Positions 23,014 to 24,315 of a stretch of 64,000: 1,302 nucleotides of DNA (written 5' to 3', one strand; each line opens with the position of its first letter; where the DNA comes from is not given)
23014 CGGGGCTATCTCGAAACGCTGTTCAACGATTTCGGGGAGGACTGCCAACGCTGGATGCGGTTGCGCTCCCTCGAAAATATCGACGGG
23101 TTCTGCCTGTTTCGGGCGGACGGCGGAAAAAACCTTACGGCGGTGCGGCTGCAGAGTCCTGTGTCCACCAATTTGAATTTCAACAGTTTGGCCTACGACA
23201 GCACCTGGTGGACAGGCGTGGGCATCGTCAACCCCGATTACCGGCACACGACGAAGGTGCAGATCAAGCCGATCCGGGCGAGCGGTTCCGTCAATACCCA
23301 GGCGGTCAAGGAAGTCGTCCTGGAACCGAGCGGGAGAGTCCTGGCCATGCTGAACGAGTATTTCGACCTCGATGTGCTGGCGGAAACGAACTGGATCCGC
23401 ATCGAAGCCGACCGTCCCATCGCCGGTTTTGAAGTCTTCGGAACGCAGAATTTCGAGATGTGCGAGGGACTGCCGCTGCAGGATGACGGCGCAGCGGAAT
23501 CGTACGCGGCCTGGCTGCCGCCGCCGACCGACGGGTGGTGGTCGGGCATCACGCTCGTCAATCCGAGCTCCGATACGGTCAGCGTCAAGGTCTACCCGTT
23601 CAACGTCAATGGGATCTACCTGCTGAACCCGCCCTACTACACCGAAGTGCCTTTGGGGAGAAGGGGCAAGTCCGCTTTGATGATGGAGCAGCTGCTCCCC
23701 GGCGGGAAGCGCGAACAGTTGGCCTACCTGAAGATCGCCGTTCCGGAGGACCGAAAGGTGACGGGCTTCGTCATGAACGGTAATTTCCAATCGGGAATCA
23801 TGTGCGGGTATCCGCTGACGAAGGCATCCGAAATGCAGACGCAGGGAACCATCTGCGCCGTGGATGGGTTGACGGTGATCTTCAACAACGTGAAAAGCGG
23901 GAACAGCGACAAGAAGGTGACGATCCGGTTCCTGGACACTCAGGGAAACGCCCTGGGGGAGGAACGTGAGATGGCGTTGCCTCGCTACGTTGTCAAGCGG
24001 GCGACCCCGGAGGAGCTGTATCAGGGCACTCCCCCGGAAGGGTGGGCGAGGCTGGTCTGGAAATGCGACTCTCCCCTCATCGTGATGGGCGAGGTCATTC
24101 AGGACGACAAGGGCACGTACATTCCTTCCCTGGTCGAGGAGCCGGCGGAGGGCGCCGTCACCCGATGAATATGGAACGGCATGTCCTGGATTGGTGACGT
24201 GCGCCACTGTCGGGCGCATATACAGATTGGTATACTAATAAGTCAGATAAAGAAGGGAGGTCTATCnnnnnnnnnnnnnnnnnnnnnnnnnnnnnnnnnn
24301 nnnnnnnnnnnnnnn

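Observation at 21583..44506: Unrecognised ~100-aa module repeated 2-4 times at the C-termini of three different giant secreted proteins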

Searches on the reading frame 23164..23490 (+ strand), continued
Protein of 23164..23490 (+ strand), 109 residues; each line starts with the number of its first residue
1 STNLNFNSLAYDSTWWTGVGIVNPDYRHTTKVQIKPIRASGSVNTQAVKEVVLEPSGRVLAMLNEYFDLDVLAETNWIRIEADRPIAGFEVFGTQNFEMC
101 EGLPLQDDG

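Call 70: list_cluster_members(proteins=[P0020, P0031, P0064, P0070, P0073, P0081, P0115, P0119, P0130, P0012])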
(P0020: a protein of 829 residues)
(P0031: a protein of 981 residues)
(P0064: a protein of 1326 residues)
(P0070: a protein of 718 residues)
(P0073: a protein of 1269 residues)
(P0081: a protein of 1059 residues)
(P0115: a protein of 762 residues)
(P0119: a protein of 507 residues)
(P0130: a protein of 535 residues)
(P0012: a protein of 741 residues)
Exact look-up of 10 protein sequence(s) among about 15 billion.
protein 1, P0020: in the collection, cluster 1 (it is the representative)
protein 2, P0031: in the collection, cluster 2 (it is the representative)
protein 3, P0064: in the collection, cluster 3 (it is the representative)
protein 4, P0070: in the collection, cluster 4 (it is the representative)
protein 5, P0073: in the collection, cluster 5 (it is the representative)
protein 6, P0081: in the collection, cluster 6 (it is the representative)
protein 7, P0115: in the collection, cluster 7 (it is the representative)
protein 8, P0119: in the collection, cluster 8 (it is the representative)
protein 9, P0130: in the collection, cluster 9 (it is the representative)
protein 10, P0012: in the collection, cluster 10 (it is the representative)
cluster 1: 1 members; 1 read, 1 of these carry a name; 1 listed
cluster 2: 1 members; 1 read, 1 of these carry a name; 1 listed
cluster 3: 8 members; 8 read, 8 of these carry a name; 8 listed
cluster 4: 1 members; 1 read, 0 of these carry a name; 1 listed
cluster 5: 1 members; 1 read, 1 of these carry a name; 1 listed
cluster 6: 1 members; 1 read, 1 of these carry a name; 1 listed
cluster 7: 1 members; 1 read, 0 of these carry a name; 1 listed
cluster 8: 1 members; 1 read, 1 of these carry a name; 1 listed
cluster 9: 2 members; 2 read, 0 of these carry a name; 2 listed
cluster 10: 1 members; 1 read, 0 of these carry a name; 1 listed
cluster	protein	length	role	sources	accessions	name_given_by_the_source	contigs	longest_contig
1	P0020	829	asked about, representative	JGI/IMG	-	M6 family metalloprotease-like protein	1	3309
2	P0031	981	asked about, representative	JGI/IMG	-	Leucine-rich repeat (LRR) protein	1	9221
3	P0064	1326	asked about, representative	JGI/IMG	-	hypothetical protein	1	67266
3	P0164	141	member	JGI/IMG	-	hypothetical protein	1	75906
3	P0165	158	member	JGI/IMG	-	hypothetical protein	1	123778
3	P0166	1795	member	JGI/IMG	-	hypothetical protein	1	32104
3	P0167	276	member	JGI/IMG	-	hypothetical protein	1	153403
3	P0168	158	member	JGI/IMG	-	hypothetical protein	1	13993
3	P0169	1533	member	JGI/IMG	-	hypothetical protein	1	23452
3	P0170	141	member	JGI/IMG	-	hypothetical protein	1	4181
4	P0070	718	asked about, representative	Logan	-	-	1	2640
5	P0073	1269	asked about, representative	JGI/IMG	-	phosphodiesterase/alkaline phosphatase D-like protein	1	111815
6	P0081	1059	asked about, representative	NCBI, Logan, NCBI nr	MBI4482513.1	MAG: hypothetical protein HY652_06440 [Acidobacteria bacterium] | hypothetical protein [Acidobacteriota bacterium]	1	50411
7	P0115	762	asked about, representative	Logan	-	-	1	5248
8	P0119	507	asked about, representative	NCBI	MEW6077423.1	MAG: hypothetical protein AB1724_06415 [Thermodesulfobacteriota bacterium]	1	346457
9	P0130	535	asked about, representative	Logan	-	-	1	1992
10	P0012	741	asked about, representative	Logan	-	-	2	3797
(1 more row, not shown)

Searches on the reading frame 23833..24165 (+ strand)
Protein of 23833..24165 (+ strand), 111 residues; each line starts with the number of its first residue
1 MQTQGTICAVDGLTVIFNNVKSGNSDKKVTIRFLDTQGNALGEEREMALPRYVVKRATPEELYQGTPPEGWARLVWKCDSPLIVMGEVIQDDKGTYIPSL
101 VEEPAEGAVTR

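Call 82: predict_structure(alignment_id=A4)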
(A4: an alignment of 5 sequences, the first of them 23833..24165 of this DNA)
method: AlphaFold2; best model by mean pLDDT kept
length: 111 residues; sequences in the alignment: 5
mean_pLDDT: 87.3   pTM: 0.80
mean pLDDT of the five models: 87.3, 86.5, 86.5, 85.6, 82.7
residues with pLDDT >= 90: 77; 70-90: 22; 50-70: 4; < 50: 8
segments of 3 or more residues with pLDDT < 50: 104-111
pLDDT, mean of each block of 10 residues (from residue 1): 92 93 83 94 94 94 95 94 92 86 48 36
secondary structure, 60 per line:
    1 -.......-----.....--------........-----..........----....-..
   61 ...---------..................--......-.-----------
elements in order: E2-8 E14-18 E27-34 E40-49 E54-57 H59-63 E73-90 E93-98
